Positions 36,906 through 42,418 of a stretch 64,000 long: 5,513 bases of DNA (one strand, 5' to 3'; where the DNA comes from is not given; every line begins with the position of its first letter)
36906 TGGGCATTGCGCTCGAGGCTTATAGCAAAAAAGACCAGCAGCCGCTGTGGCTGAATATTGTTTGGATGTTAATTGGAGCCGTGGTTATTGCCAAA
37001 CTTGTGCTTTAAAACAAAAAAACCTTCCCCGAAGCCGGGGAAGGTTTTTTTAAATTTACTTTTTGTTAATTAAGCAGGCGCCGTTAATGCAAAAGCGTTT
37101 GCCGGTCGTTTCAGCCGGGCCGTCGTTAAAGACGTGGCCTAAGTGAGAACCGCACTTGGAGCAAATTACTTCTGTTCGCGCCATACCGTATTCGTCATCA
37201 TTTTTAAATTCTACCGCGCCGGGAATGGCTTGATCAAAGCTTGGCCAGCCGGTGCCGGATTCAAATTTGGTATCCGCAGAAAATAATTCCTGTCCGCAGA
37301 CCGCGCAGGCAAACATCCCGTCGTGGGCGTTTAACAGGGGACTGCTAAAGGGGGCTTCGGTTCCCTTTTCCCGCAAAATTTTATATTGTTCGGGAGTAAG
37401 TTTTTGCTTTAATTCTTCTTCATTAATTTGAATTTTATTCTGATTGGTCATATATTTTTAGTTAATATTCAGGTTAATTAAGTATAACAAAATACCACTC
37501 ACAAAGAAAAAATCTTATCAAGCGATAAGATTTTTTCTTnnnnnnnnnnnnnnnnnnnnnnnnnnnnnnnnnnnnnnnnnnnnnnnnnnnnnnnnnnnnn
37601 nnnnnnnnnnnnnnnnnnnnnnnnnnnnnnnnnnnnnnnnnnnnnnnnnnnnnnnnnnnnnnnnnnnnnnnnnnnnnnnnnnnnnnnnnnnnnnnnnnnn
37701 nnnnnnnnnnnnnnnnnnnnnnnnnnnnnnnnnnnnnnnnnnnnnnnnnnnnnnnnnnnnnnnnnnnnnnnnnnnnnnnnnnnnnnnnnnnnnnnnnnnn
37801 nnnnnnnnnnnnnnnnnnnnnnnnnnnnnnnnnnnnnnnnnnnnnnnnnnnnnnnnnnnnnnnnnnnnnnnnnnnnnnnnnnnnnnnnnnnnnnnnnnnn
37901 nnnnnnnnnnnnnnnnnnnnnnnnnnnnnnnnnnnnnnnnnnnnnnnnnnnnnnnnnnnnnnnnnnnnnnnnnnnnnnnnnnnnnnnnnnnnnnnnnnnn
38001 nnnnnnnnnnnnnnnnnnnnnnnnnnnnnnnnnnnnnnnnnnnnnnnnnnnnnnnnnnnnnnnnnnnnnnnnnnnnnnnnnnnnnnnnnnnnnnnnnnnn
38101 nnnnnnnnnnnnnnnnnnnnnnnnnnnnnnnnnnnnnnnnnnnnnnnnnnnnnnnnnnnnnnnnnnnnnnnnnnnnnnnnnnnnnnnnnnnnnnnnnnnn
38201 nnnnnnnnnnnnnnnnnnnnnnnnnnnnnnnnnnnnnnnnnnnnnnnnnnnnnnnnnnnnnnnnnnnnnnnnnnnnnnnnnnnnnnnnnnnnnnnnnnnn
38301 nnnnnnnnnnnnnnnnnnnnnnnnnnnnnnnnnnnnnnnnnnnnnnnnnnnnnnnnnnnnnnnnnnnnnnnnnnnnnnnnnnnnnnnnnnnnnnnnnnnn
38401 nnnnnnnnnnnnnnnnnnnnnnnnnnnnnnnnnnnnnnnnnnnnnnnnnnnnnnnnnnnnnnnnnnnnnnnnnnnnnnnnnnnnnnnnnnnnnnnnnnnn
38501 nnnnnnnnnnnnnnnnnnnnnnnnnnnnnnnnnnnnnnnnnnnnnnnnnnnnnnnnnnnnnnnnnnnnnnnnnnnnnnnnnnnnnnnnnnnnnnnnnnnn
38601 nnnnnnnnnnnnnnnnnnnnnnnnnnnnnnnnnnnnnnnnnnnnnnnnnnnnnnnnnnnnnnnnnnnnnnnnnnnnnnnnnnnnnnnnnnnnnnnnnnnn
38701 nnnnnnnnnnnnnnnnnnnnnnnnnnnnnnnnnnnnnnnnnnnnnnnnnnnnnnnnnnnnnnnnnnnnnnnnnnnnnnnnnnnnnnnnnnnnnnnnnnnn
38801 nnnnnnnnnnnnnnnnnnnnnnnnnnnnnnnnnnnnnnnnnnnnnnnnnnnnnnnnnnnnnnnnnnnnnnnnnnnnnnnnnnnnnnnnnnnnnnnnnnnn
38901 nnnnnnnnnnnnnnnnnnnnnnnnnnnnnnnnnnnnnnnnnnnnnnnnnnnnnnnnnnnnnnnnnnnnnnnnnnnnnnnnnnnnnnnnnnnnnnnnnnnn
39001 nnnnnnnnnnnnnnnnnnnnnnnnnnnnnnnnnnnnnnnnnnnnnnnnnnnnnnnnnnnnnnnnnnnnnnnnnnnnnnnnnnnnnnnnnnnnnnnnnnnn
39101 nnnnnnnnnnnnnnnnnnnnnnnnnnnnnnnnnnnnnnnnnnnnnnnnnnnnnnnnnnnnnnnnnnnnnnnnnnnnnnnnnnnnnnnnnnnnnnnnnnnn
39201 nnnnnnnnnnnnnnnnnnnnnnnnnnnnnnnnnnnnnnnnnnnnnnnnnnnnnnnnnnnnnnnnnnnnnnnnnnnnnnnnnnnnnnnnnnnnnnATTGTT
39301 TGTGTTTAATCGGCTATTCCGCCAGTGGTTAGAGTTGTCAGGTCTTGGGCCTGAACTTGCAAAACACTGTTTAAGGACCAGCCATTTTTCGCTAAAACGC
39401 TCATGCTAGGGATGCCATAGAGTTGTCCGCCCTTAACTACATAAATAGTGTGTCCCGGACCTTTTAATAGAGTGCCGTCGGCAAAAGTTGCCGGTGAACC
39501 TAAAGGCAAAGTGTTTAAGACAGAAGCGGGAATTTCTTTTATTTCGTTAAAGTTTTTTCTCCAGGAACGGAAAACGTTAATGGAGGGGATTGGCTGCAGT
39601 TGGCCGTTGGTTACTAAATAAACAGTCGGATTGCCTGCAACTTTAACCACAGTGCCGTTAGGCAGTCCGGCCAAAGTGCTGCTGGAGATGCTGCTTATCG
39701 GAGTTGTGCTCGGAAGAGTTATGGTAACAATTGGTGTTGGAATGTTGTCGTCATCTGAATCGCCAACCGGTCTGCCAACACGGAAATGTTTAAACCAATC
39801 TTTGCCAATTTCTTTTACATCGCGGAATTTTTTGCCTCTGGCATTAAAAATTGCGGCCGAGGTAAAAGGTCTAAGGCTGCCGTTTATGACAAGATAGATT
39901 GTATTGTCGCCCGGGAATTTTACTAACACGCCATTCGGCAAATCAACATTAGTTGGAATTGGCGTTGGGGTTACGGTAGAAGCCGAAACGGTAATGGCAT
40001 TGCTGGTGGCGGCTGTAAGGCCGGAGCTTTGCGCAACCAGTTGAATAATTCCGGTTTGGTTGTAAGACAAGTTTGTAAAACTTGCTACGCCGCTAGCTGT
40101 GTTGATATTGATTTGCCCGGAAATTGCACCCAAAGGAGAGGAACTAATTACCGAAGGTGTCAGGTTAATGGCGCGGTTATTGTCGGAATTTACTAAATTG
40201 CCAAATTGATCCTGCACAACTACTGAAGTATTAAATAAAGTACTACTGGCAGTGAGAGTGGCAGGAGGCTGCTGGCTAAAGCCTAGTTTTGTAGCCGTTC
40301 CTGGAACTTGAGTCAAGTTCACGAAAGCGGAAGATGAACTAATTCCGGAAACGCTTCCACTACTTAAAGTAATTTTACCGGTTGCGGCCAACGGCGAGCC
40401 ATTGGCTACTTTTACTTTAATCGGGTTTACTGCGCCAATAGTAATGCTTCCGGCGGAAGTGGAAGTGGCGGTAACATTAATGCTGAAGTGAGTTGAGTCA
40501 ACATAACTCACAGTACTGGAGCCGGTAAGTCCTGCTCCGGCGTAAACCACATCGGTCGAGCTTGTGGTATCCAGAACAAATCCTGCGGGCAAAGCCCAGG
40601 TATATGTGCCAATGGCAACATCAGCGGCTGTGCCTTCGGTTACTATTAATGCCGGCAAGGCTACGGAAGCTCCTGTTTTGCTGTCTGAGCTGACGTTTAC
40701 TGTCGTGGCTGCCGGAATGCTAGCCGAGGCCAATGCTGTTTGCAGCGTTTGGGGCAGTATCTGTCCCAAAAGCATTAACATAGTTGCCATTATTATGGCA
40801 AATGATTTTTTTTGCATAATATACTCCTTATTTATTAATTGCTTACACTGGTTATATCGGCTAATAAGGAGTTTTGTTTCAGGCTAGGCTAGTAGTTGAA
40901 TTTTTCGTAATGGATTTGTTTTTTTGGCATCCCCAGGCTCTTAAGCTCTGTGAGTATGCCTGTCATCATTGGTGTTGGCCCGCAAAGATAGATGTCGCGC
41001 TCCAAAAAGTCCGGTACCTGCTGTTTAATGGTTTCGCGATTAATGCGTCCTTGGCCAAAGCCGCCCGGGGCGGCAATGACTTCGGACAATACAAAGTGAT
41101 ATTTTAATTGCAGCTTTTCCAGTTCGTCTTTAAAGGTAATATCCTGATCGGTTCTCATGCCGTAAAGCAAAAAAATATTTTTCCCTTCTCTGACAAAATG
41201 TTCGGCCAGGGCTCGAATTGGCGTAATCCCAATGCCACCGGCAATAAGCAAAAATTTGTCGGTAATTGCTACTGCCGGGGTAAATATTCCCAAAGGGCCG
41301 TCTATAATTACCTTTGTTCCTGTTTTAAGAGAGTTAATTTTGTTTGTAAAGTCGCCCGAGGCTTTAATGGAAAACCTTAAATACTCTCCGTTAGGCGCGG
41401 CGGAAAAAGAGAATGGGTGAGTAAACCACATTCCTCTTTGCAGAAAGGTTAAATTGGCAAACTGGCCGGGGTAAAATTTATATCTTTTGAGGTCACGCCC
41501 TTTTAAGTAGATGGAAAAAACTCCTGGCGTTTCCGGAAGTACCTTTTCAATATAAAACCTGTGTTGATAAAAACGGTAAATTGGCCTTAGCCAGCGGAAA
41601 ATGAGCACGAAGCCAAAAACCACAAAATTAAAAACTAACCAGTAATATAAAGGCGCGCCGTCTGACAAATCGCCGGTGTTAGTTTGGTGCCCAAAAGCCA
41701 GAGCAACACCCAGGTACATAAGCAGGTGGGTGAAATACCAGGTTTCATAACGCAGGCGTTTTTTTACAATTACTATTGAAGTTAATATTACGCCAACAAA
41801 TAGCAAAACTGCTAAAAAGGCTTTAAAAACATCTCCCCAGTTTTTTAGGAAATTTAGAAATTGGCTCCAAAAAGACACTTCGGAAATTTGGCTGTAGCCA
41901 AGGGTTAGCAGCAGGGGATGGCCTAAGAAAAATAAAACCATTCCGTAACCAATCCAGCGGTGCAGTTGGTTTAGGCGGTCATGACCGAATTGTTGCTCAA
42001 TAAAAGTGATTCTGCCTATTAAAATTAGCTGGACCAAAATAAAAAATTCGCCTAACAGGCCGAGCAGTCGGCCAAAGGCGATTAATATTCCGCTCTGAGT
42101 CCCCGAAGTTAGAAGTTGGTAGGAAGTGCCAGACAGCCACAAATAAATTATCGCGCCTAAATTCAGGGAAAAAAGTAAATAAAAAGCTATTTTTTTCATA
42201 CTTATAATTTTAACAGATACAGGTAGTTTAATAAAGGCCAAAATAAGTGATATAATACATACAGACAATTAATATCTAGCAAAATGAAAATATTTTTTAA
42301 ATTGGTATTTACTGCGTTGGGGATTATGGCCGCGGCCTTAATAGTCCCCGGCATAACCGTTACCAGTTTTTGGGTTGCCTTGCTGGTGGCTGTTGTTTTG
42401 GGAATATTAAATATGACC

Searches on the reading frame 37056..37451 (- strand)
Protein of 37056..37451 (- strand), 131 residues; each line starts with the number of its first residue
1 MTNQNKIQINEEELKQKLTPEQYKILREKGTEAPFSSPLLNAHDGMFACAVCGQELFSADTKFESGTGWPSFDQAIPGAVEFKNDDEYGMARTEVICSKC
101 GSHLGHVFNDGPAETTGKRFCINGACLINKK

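Call 32: search_protein_families(library=pfam, proteins=[window:37056-37451:-], max_evalue=1)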
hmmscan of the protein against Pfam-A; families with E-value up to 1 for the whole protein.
window:37056-37451:- (131 aa): 17 families
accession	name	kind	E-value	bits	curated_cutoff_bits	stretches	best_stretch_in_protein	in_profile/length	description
PF01641.26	SelR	-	1.3e-46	157.7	24.9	1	18-128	1-113/116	SelR domain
PF24046.1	At4g08330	-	4.3e-05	24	27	1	90-116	74-100/129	At4g08330 beta-tent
PF09814.14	HECT_2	-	0.00048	19.6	22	1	90-113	202-225/369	HECT-like Ubiquitin-conjugating enzyme (E2)-binding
PF03226.21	Yippee-Mis18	-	0.00064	20.3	26.6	1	84-124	48-90/108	Yippee zinc-binding/DNA-binding /Mis18, centromere assembly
PF10058.14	Zn_ribbon_10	-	0.0026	17.9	24.2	1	85-112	13-40/54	ER junction formation factor lunapark, zinc ribbon finger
PF08271.17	Zn_Ribbon_TF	-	0.0036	17.2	29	1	91-103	16-28/43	TFIIB zinc-binding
PF04828.22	GFA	-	0.02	15.4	24.3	1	81-107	58-84/115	Glutathione-dependent formaldehyde-activating enzyme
PF22289.1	DmmA-like_C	-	0.049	14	27.4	0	91-104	15-28/44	Dimethylamine monooxygenase subunit DmmA-like, C-terminal domain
PF13248.11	Zn_ribbon_3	-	0.064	13.2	27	0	94-103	2-11/26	zinc-ribbon domain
PF10080.14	FtrD-like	-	0.072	13.7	26.3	0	84-104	41-61/101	Membrane iron-sulfur containing protein FtrD-like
PF00412.28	LIM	-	0.11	13.2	22.9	0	43-60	23-40/58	LIM domain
PF13240.11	Zn_Ribbon_1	-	0.14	12.5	25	0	97-103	16-22/23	zinc-ribbon domain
PF21344.3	Zn_ribbon_LysW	-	0.14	12.3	27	0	95-112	22-38/46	Alpha-aminoadipate carrier protein LysW-like, globular domain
PF06170.17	DUF983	-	0.21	12.4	22.6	0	94-113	8-28/85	Protein of unknown function (DUF983)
PF11781.13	Zn_ribbon_RRN7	-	0.23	11.6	27.1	0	47-58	5-16/32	Zinc-finger of RNA-polymerase I-specific TFIIB, Rrn7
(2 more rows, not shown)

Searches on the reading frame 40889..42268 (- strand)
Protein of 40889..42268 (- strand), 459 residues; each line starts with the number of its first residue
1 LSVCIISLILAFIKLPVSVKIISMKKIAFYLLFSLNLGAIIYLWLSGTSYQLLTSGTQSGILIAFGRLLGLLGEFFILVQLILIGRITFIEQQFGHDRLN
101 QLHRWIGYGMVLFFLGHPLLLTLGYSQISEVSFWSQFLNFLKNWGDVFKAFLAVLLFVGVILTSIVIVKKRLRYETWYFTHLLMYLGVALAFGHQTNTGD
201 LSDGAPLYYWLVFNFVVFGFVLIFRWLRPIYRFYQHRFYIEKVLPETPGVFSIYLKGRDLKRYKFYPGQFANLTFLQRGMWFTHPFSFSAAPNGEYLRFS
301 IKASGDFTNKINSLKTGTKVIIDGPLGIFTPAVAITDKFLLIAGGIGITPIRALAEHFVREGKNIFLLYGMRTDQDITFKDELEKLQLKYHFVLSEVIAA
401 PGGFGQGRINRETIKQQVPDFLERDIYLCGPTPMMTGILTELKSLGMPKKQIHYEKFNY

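Call 70: search_protein_families(library=pfam, proteins=[window:40889-42268:-], max_evalue=0.00001)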
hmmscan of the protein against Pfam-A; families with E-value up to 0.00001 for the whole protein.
window:40889-42268:- (459 aa): 3 families
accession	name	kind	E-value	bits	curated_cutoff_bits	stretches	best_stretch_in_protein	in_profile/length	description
PF01794.25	Ferric_reduct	-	4e-18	66.1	28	1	70-191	2-120/121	Ferric reductase like transmembrane component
PF00175.26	NAD_binding_1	-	6.1e-16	59.5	22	1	341-437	1-106/109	Oxidoreductase NAD-binding domain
PF08022.18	FAD_binding_8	-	8.5e-07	29.5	22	1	257-325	21-104/109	FAD-binding domain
